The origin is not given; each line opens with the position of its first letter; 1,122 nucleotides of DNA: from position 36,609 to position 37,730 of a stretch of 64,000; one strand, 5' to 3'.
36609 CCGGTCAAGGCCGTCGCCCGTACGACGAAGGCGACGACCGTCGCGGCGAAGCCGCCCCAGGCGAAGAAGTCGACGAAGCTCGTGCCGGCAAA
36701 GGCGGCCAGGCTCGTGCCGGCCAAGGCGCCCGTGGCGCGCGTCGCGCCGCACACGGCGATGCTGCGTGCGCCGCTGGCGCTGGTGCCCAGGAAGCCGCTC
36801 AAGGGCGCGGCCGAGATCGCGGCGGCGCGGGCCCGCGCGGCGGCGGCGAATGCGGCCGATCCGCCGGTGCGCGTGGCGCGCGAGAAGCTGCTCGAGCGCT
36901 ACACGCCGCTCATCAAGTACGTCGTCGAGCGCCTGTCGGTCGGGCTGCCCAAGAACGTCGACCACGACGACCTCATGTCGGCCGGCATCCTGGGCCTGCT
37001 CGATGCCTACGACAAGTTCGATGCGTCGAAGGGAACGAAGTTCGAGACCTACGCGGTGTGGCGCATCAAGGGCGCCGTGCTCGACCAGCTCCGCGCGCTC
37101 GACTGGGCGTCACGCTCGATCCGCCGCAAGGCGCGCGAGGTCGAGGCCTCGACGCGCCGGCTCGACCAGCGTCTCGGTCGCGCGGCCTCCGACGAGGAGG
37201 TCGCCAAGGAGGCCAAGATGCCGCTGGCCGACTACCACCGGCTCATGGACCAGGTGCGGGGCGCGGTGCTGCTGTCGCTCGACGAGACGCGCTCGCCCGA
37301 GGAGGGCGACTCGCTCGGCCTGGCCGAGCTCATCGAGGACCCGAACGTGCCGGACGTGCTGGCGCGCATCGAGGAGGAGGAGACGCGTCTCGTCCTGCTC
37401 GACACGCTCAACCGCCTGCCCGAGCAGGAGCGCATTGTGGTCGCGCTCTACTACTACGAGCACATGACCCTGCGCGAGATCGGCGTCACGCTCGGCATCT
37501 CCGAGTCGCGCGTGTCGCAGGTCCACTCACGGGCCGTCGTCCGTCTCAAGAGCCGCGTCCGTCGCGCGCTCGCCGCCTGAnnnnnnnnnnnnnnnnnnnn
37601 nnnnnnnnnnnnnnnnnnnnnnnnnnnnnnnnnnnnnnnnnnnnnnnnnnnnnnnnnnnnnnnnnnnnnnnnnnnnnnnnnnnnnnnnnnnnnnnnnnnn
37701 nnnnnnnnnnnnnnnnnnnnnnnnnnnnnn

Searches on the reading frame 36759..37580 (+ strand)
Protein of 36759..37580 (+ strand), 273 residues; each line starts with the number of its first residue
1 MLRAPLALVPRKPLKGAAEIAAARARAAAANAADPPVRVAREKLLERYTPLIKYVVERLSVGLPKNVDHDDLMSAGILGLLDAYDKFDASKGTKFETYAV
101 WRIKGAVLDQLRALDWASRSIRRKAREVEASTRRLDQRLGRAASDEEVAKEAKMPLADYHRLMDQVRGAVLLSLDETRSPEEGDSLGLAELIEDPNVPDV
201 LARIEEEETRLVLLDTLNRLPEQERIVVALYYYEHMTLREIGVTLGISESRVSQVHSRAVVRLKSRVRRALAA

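Call 18: search_protein_families(library=ncbifam, proteins=[window:36759-37580:+], max_evalue=1)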
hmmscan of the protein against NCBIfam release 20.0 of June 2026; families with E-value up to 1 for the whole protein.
window:36759-37580:+ (273 aa): 96 families (the best 25 are shown)
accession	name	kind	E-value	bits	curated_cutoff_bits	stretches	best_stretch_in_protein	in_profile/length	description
NF004935.0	PRK06288.1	equivalog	6.4e-81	271.9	343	1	40-267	34-262/270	RNA polymerase sigma factor WhiG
TIGR02479.1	FliA_WhiG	subfamily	1.9e-75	253.5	189.6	1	44-267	1-223/224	FliA/WhiG family RNA polymerase sigma factor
NF005413.0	PRK06986.1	subfamily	2.8e-70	236.9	201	1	38-269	12-238/241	RNA polymerase sigma factor FliA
NF005809.0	PRK07670.1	equivalog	1.7e-66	224.3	326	1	39-269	23-252/255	FliA/WhiG family RNA polymerase sigma factor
NF004572.0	PRK05911.1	equivalog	1.4e-50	172.1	378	1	41-266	25-252/257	RNA polymerase sigma factor sigma-28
TIGR02980.1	SigBFG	subfamily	1.1e-35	123.4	234.35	1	40-267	4-226/227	SigB/SigF/SigG family RNA polymerase sigma factor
TIGR02937.1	sigma70-ECF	superfamily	2e-34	118.6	42.9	1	40-266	2-164/165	sigma-70 family RNA polymerase sigma factor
NF009091.0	PRK12427.1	equivalog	3.6e-34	118.4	339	1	42-267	18-231/233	FliA/WhiG family RNA polymerase sigma factor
NF005514.0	PRK07122.1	subfamily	4.8e-27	94.7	372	1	30-266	31-262/264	RNA polymerase sigma factor SigF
TIGR02997.1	Sig70-cyanoRpoD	subfamily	5.5e-27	94.8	384.5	1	64-264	96-298/298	RNA polymerase sigma factor, RpoD/SigA family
NF005644.0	PRK07408.1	subfamily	3.7e-26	92.3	261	1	40-268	28-254/258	RNA polymerase sigma factor SigF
TIGR02885.1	spore_sigF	equivalog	3.9e-26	92.3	321.45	1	39-266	11-230/231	RNA polymerase sporulation sigma factor SigF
NF004052.0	PRK05572.1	subfamily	1.2e-25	90.4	311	1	38-267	31-250/252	SigF/SigG family RNA polymerase sporulation sigma factor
NF005920.0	PRK07921.1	subfamily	8.2e-25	87.5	464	1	14-266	67-317/328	RNA polymerase sigma factor SigB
TIGR02394.1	rpoS_proteo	equivalog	9.4e-25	87.7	378.7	1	39-269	46-276/285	RNA polymerase sigma factor RpoS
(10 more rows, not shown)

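Call 19: find_homologous_proteins(query=window:36759-37580:+, max_evalue=1e-20)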
Query window:36759-37580:+ (273 aa): 894 proteins with E <= 1e-20 among 8000 candidates; the best 120 are listed.
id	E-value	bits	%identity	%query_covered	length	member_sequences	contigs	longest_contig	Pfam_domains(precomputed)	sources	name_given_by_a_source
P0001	3.4e-165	565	100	100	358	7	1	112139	PF04545.23,PF04542.21,PF08281.19,PF04539.23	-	-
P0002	8.2e-157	538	94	100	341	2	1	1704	PF04545.23,PF04542.21,PF08281.19,PF04539.23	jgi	-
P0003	2.4e-156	536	94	100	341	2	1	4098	PF04545.23,PF04542.21,PF08281.19,PF04539.23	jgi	jgi:RNA polymerase sigma factor for flagellar operon FliA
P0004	3.8e-153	526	94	99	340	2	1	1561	PF04545.23,PF04542.21,PF08281.19,PF04539.23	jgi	-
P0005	3.3e-140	484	87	99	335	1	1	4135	PF04545.23,PF04542.21,PF08281.19,PF04539.23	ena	-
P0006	5.9e-139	479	87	99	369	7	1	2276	PF04545.23,PF04542.21,PF08281.19,PF04539.23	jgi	jgi:RNA polymerase sigma factor for flagellar operon FliA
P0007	6.5e-139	479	94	88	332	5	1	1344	PF04545.23,PF04542.21,PF08281.19,PF04539.23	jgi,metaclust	metaclust:\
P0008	6.5e-139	479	87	99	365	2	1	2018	PF04545.23,PF04542.21,PF08281.19,PF04539.23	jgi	-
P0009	8.1e-139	479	86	99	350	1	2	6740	PF04545.23,PF04542.21,PF08281.19,PF04539.23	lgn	-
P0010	8.9e-139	479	87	99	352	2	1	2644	PF04545.23,PF04542.21,PF08281.19,PF04539.23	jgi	-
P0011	1.8e-138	478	86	93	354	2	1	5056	PF04545.23,PF04542.21,PF08281.19,PF04539.23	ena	-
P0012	1.9e-138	478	87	99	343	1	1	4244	PF04545.23,PF04542.21,PF08281.19,PF04539.23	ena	-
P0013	3.0e-138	477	93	87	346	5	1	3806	PF04545.23,PF04542.21,PF08281.19,PF04539.23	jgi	jgi:RNA polymerase sigma factor for flagellar operon FliA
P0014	5.5e-138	476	86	99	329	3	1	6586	PF04545.23,PF04542.21,PF08281.19,PF04539.23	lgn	-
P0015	1.2e-137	475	85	99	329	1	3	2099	PF04545.23,PF04542.21,PF08281.19,PF04539.23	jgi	jgi:RNA polymerase sigma factor for flagellar operon FliA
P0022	7.7e-136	469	83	99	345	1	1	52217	PF04545.23,PF04542.21,PF08281.19,PF04539.23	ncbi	-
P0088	9.2e-102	358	68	87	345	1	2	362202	PF13384.13,PF04545.23,PF04542.21,PF08281.19,PF04539.23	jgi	jgi:RNA polymerase sigma factor for flagellar operon FliA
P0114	6.1e-97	342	66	84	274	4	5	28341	PF04545.23,PF04542.21,PF08281.19,PF04539.23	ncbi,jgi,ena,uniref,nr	ncbi:MAG: FliA/WhiG family RNA polymerase sigma factor [Candidatus Eisenbacteria bacterium]|uniref:F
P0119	1.2e-96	341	65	81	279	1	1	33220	PF13384.13,PF04545.23,PF04542.21,PF08281.19,PF04539.23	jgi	-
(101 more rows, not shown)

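Call 24: find_encoding_contigs(protein=P0088, flank=10000, max_places=3)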
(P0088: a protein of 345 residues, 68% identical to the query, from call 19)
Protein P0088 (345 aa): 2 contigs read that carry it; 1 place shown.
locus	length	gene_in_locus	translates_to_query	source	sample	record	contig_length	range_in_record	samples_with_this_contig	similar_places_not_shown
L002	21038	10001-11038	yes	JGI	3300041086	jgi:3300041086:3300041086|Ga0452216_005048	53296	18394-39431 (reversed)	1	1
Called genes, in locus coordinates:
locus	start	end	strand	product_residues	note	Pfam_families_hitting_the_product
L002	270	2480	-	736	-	PF07228:SpoIIE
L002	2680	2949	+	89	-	PF02599:CsrA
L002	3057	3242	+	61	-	-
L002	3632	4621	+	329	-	PF01436:NHL (faint)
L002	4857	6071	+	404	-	PF08448:PAS_4 (weak), PF00512:HisKA, PF02518:HATPase_c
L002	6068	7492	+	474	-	PF00072:Response_reg, PF00158:Sigma54_activat, PF14532:Sigma54_activ_2, PF07728:AAA_5 (weak), PF25601:AAA_lid_14, PF02954:HTH_8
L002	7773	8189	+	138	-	PF00072:Response_reg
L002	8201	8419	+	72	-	PF08281:Sigma70_r4_2 (faint)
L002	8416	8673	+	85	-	-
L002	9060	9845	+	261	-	PF00142:Fer4_NifH, PF01656:CbiA, PF06564:CBP_BcsQ (faint), PF10609:ParA, PF13614:AAA_31, PF10609:ParA (weak)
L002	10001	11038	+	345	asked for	PF04542:Sigma70_r2, PF04539:Sigma70_r3, PF04545:Sigma70_r4, PF08281:Sigma70_r4_2, PF13384:HTH_23 (weak)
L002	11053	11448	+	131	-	PF00512:HisKA (weak)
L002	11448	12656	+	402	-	PF01590:GAF, PF13185:GAF_2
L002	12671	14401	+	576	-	PF00072:Response_reg, PF01590:GAF, PF13185:GAF_2, PF13492:GAF_3, PF00512:HisKA, PF02518:HATPase_c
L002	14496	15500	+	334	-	PF04321:RmlD_sub_bind, PF05368:NmrA (weak), PF01073:3Beta_HSD, PF01370:Epimerase, PF02719:Polysacc_synt_2, PF07993:NAD_binding_4 (faint), PF13460:NAD_binding_10, PF16363:GDP_Man_Dehyd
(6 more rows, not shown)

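Call 25: find_encoding_contigs(protein=P0022, flank=10000, max_places=3)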
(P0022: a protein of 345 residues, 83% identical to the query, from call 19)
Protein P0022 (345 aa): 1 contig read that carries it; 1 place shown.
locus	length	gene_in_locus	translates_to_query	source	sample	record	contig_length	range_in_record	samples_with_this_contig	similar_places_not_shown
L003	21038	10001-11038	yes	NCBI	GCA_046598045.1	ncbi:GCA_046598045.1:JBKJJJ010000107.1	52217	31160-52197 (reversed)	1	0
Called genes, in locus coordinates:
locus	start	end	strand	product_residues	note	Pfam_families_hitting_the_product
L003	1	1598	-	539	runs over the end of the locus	?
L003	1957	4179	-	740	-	PF01590:GAF (weak), PF07228:SpoIIE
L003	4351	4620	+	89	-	PF02599:CsrA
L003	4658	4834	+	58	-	-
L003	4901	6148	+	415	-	PF00989:PAS, PF08448:PAS_4, PF13188:PAS_8 (faint), PF13426:PAS_9 (weak), PF00512:HisKA, PF02518:HATPase_c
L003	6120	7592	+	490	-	PF00072:Response_reg, PF00158:Sigma54_activat, PF14532:Sigma54_activ_2, PF25601:AAA_lid_14, PF02954:HTH_8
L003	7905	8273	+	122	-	PF00072:Response_reg, PF23198:PDE8A_N (weak)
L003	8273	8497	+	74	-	PF07638:Sigma70_ECF (weak), PF08281:Sigma70_r4_2, PF04545:Sigma70_r4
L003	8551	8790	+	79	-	-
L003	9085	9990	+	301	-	PF10609:ParA, PF00142:Fer4_NifH (weak), PF01656:CbiA, PF02374:ArsA_ATPase (weak), PF06564:CBP_BcsQ, PF09140:MipZ, PF13614:AAA_31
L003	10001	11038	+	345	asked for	PF04542:Sigma70_r2, PF04539:Sigma70_r3, PF04545:Sigma70_r4, PF08281:Sigma70_r4_2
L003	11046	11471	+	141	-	-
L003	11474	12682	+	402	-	PF01590:GAF, PF13185:GAF_2, PF13492:GAF_3, PF00990:GGDEF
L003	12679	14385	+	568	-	PF00072:Response_reg, PF01590:GAF, PF13185:GAF_2, PF13492:GAF_3, PF00512:HisKA, PF02518:HATPase_c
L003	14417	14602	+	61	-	-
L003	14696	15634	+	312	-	PF01073:3Beta_HSD, PF01370:Epimerase, PF02719:Polysacc_synt_2, PF04321:RmlD_sub_bind, PF13460:NAD_binding_10 (weak), PF16363:GDP_Man_Dehyd, PF07993:NAD_binding_4 (weak)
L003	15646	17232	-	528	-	PF14052:Caps_assemb_Wzi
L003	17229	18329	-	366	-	PF01408:GFO_IDH_MocA, PF02894:GFO_IDH_MocA_C, PF22725:GFO_IDH_MocA_C3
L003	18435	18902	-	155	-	-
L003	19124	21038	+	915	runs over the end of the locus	PF00133:tRNA-synt_1, PF09334:tRNA-synt_1g (weak), PF13603:tRNA-synt_1_2, PF08264:Anticodon_1, PF10458:Val_tRNA-synt_C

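Call 39: find_encoding_contigs(protein=P0114, flank=10000, max_places=3)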
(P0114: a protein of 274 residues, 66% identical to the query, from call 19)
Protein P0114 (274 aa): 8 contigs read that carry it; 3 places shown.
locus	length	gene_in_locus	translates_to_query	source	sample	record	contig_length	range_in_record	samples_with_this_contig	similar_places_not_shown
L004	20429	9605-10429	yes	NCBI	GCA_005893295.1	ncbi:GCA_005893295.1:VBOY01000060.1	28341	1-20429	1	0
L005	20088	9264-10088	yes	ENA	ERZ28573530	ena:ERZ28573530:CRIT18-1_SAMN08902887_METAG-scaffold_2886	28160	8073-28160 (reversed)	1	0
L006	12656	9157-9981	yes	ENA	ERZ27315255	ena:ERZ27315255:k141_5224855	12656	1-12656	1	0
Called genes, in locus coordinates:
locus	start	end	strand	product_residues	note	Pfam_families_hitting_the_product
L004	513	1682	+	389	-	PF00290:Trp_syntA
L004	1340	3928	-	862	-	PF07228:SpoIIE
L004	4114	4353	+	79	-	PF02599:CsrA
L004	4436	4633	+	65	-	-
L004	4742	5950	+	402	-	PF00512:HisKA, PF02518:HATPase_c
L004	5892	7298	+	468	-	PF00072:Response_reg, PF00158:Sigma54_activat, PF14532:Sigma54_activ_2, PF07728:AAA_5 (weak), PF25601:AAA_lid_14, PF02954:HTH_8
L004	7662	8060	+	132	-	PF00072:Response_reg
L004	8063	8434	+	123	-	PF04545:Sigma70_r4 (weak)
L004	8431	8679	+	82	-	-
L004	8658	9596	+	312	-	PF00142:Fer4_NifH, PF01656:CbiA, PF06564:CBP_BcsQ, PF09140:MipZ (weak), PF10609:ParA, PF13614:AAA_31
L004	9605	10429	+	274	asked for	PF04542:Sigma70_r2, PF04539:Sigma70_r3, PF04545:Sigma70_r4, PF08281:Sigma70_r4_2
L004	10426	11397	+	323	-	PF01590:GAF (faint), PF00990:GGDEF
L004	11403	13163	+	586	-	PF00072:Response_reg, PF01590:GAF, PF13185:GAF_2, PF13492:GAF_3, PF00512:HisKA, PF02518:HATPase_c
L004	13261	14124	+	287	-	PF01073:3Beta_HSD, PF01370:Epimerase, PF02719:Polysacc_synt_2, PF04321:RmlD_sub_bind, PF07993:NAD_binding_4 (faint), PF16363:GDP_Man_Dehyd, PF01370:Epimerase, PF16363:GDP_Man_Dehyd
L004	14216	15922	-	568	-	PF14052:Caps_assemb_Wzi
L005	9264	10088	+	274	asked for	PF04542:Sigma70_r2, PF04539:Sigma70_r3, PF04545:Sigma70_r4, PF08281:Sigma70_r4_2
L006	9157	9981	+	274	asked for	PF04542:Sigma70_r2, PF04539:Sigma70_r3, PF04545:Sigma70_r4, PF08281:Sigma70_r4_2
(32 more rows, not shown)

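Call 40: find_encoding_contigs(protein=P0119, flank=10000, max_places=2)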
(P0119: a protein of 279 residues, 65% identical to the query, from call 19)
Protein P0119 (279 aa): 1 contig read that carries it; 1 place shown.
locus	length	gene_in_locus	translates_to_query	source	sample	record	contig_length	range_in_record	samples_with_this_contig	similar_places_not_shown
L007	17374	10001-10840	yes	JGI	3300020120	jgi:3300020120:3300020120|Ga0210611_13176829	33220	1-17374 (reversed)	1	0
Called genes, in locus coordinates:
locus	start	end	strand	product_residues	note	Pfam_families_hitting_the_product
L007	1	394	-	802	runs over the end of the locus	PF07372:DUF1491 (faint)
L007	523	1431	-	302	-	-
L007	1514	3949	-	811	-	PF07228:SpoIIE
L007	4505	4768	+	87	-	PF02599:CsrA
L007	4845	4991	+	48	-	-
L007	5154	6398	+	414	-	PF08448:PAS_4, PF00512:HisKA, PF02518:HATPase_c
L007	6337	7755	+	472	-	PF00072:Response_reg, PF00158:Sigma54_activat, PF01078:Mg_chelatase (faint), PF14532:Sigma54_activ_2, PF07728:AAA_5, PF25601:AAA_lid_14, PF02954:HTH_8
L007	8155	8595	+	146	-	PF00072:Response_reg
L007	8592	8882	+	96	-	-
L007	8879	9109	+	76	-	-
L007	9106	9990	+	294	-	PF00142:Fer4_NifH, PF01656:CbiA, PF02374:ArsA_ATPase (weak), PF06564:CBP_BcsQ, PF09140:MipZ (weak), PF10609:ParA, PF13614:AAA_31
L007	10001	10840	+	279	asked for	PF04542:Sigma70_r2, PF04539:Sigma70_r3, PF13384:HTH_23 (faint), PF08281:Sigma70_r4_2, PF04545:Sigma70_r4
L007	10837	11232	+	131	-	PF00512:HisKA (weak)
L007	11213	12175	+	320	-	PF00990:GGDEF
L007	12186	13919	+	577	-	PF00072:Response_reg, PF01590:GAF (weak), PF13185:GAF_2 (faint), PF13492:GAF_3 (weak), PF00512:HisKA, PF02518:HATPase_c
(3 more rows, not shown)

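Call 48: find_related_loci(query=A1, collection=genome_contigs, flank=10000)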
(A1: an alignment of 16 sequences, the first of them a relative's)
Query A1 (358 aa) in genome_contigs; peptide patterns used: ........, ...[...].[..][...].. (x = any residue, [..] = any of these).
153 stretches matched a pattern; 124 encode a relative of the query (tblastn E <= 1e-3); the best 80 are kept; 80 distinct loci.
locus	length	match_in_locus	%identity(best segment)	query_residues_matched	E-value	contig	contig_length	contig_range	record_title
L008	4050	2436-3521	92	1-358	0e+0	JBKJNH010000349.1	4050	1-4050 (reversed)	MAG: Candidatus Eisenbacteria bacterium isolate ant_bin.365 S1Ck117_4263828_flag_1_multi_8.0000_len_4050, whole genome s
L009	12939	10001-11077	92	1-358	0e+0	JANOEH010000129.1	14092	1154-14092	MAG: Candidatus Eisenbacteria bacterium isolate SOY_65_metabat_360 SOY_65_k141_2564111, whole genome shotgun sequence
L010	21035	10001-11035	70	1-358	7e-143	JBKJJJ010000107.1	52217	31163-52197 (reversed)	MAG: Candidatus Eisenbacteria bacterium isolate ant_bin.20 S1Ck117_3831392_flag_0_multi_10.9981_len_52217, whole genome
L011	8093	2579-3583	68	1-358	3e-140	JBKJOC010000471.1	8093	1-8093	MAG: Candidatus Eisenbacteria bacterium isolate ant_bin.394 k117_2004112, whole genome shotgun sequence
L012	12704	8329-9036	89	123-358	1e-133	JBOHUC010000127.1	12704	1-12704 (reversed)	MAG: Candidatus Eiseniibacteriota bacterium isolate M3-S_metabat2.bin.149 k127_4522058, whole genome shotgun sequence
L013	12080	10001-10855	64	73-358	4e-111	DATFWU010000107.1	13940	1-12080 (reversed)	MAG TPA_asm: Candidatus Eisenbacteria bacterium isolate SMAG_U9499 k141_9798326, whole genome shotgun sequence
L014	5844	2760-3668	60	56-358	2e-110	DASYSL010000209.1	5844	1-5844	MAG TPA_asm: Candidatus Eisenbacteria bacterium isolate SMAG_U4537 k141_2543444, whole genome shotgun sequence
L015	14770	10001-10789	60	94-356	3e-103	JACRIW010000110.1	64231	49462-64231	MAG: Candidatus Eisenbacteria bacterium isolate NC_groundwater_1813_Pr3_B-0.1um_71_17 SR-2_scaffold_141_3696498, whole g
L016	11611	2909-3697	60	94-356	9e-103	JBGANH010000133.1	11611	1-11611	MAG: Candidatus Eisenbacteria bacterium isolate MAG_MBR_H10.75 MBRH10-75_opera_contig_17165, whole genome shotgun sequen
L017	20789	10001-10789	60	94-356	1e-102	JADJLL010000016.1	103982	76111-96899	MAG: Candidatus Eisenbacteria bacterium isolate EsbW_18-Q3-R4-48_BAT3C.113 tig00014949-10-1037550, whole genome shotgun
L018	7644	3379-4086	65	122-357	1e-102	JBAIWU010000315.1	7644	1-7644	MAG: Candidatus Eisenbacteria bacterium isolate bin_129 c_000020393854, whole genome shotgun sequence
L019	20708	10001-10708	66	121-356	3e-102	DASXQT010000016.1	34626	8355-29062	MAG TPA_asm: Candidatus Eisenbacteria bacterium isolate SMAG_U4620 k141_2334739, whole genome shotgun sequence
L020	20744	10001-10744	63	110-357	4e-102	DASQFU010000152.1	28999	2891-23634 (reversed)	MAG TPA_asm: Candidatus Limnocylindria bacterium isolate SMAG_U11788 k141_135363, whole genome shotgun sequence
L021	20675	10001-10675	68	121-345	2e-101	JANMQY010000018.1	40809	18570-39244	MAG: Candidatus Eisenbacteria bacterium isolate OTE_51_metabat_109 OTE_51_k141_4027059, whole genome shotgun sequence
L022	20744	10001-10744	65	111-357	3e-101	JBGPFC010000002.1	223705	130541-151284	MAG: Candidatus Eisenbacteria bacterium isolate OBJ_0618_7090110_76 k141_4513180_length_223705_cov_37.2276, whole genome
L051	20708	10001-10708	65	121-356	1e-98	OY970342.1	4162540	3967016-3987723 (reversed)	MAG: Candidatus Eisenbacteria bacterium isolate MFD02242.bin.c.1 genome assembly, chromosome: 1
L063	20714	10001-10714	65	121-358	1e-96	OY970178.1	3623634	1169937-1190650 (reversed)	MAG: Candidatus Eisenbacteria bacterium isolate MFD05942.bin.c.1 genome assembly, chromosome: 1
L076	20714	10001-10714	58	121-356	9e-93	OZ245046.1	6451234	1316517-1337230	MAG: Candidatus Eiseniibacteriota bacterium isolate 9d5bca9a-b2ae-4bb4-9135-b14f0b5ecb2e genome assembly, chromosome: 1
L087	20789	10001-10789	52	97-356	1e-88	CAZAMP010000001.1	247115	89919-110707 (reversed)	MAG TPA_asm: uncultured bacterium isolate SRP077602_co10_281 genome assembly, contig: NODE_26_length_247115_cov_10.17879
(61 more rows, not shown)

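Call 52: search_protein_families(library=pfam, proteins=[L087:786-1346:+, L087:1362-2363:+, L087:2341-2811:+, L087:3263-3997:+, L087:4011-4283:+, L087:4280-5053:+, L087:5133-6224:+, L087:6228-8333:+, L087:8260-9417:+, L087:9740-9979:+], max_evalue=0.001)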
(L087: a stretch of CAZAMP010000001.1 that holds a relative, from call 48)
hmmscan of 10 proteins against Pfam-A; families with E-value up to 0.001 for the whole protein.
L087:786-1346:+ (186 aa): 1 family
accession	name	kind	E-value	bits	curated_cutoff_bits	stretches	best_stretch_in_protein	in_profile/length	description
PF03748.19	FliL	-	2.6e-17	63.7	24.6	1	91-186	4-103/103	Flagellar basal body-associated protein FliL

L087:1362-2363:+ (333 aa): 2 families
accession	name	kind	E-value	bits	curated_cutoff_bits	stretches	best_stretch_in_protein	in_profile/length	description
PF02154.20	FliM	-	9.6e-54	182.6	27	1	38-227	1-191/192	Flagellar motor switch protein FliM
PF01052.25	FliMN_C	-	1.3e-23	83.2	23.8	1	252-320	2-70/73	Type III flagellar switch regulator (C-ring) FliN C-term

L087:2341-2811:+ (156 aa): 1 family
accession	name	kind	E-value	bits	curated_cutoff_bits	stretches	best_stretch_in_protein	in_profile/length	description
PF01052.25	FliMN_C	-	1.2e-22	80.1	23.8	1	76-146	2-72/73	Type III flagellar switch regulator (C-ring) FliN C-term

L087:3263-3997:+ (244 aa): 1 family
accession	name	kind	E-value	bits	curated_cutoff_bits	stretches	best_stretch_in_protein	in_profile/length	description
PF00813.25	FliP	-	2.3e-81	272.8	26.9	1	47-238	1-190/191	FliP family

L087:4011-4283:+ (90 aa): 1 family
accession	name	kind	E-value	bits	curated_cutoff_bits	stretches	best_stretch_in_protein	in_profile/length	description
PF01313.24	Bac_export_3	-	9.1e-28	96.4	25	1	6-77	2-73/74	Bacterial export proteins, family 3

L087:4280-5053:+ (257 aa): 1 family
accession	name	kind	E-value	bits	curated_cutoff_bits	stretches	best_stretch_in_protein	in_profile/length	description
PF01311.25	Bac_export_1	-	5.4e-59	200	27.8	1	11-244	2-228/230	Bacterial export proteins, family 1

L087:5133-6224:+ (363 aa): 1 family
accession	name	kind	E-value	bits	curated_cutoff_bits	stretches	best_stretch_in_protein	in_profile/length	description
PF01312.24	Bac_export_2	-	1.1e-124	416.5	24.4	1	7-347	1-335/335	FlhB HrpN YscU SpaS Family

L087:6228-8333:+ (701 aa): 1 family
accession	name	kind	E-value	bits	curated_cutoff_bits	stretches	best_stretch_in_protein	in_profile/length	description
PF00771.25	FHIPEP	-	7.3e-263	874.4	29.1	1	17-664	1-653/657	FHIPEP family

L087:8260-9417:+ (385 aa): 3 families
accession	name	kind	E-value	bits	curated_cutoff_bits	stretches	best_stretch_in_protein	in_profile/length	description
PF00448.28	SRP54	-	1.3e-37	129.8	22.7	1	192-380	2-194/196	SRP54-type protein, GTPase domain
PF13401.12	AAA_22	-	0.0002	22.1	27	1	189-227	3-40/130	AAA domain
PF01656.29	CbiA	-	0.00091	19.6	25.4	0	198-229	6-36/125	CobQ/CobB/MinD/ParA nucleotide binding domain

L087:9740-9979:+ (79 aa): 0 families
